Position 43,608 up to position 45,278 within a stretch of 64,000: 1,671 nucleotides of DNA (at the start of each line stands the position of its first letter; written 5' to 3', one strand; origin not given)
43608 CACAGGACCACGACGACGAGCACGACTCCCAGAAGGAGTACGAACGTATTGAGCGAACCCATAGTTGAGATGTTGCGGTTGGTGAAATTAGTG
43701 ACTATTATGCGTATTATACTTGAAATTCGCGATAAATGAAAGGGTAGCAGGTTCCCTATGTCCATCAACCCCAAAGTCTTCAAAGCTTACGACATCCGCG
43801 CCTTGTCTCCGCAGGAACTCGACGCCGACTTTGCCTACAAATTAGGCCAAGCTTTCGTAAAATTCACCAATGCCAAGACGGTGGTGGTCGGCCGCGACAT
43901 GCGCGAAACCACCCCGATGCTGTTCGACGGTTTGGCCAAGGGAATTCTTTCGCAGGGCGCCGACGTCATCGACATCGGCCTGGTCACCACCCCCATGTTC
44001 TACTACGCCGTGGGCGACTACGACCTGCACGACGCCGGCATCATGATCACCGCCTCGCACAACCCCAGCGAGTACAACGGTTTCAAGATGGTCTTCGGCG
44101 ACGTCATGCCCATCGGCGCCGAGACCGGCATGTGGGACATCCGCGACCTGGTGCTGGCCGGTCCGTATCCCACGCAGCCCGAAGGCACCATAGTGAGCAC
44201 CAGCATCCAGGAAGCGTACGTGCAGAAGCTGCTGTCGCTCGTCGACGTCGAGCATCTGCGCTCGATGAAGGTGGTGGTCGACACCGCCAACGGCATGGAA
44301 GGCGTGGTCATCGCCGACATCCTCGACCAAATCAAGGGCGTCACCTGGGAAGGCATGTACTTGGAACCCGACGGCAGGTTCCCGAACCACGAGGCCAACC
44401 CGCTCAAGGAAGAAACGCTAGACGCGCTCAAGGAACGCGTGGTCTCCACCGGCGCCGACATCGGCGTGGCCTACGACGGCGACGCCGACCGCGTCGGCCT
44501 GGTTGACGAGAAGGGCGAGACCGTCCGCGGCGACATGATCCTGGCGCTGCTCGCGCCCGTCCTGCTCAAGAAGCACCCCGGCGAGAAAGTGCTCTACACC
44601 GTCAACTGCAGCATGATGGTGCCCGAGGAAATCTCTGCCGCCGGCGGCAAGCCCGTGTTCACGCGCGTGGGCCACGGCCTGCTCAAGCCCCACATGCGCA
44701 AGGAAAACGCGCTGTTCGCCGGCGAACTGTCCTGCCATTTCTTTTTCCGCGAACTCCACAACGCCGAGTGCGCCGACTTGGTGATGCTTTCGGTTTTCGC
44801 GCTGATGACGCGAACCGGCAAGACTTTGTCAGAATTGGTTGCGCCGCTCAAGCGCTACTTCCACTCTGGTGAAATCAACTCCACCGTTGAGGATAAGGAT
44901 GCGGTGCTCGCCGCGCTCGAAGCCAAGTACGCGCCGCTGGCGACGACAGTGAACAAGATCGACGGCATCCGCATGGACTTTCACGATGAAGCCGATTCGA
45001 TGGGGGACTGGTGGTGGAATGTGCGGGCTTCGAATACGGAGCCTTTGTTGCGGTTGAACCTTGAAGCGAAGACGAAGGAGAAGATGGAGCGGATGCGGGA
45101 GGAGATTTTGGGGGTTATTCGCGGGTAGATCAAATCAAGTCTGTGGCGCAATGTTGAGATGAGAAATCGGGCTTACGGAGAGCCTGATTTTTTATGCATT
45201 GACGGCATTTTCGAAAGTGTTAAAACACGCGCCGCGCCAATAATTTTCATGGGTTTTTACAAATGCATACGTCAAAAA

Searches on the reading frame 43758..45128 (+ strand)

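Call 69: search_protein_families(library=ncbifam, proteins=[window:43758-45128:+], max_evalue=0.00001)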
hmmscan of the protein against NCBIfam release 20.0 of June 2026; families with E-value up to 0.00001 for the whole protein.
window:43758-45128:+ (456 aa): 5 families
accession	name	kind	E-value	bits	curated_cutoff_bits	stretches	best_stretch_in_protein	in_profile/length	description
NF007088.0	PRK09542.1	equivalog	6.5e-139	463.8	618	1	6-456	10-455/456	phosphomannomutase/phosphoglucomutase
TIGR03990.1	Arch_GlmM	equivalog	1.6e-110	370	439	1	6-452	2-442/444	phosphoglucosamine mutase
NF011943.0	PRK15414.1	subfamily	2.4e-98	330.1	801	1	7-451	6-451/456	phosphomannomutase CpsG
NF046027.1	PhglucPhmanMutPgmG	equivalog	1.1e-91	307.9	600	1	4-450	6-446/460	phosphoglucomutase/phosphomannomutase PgmG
TIGR01455.1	glmM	equivalog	4.3e-58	197.1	447.55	1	14-455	7-441/442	phosphoglucosamine mutase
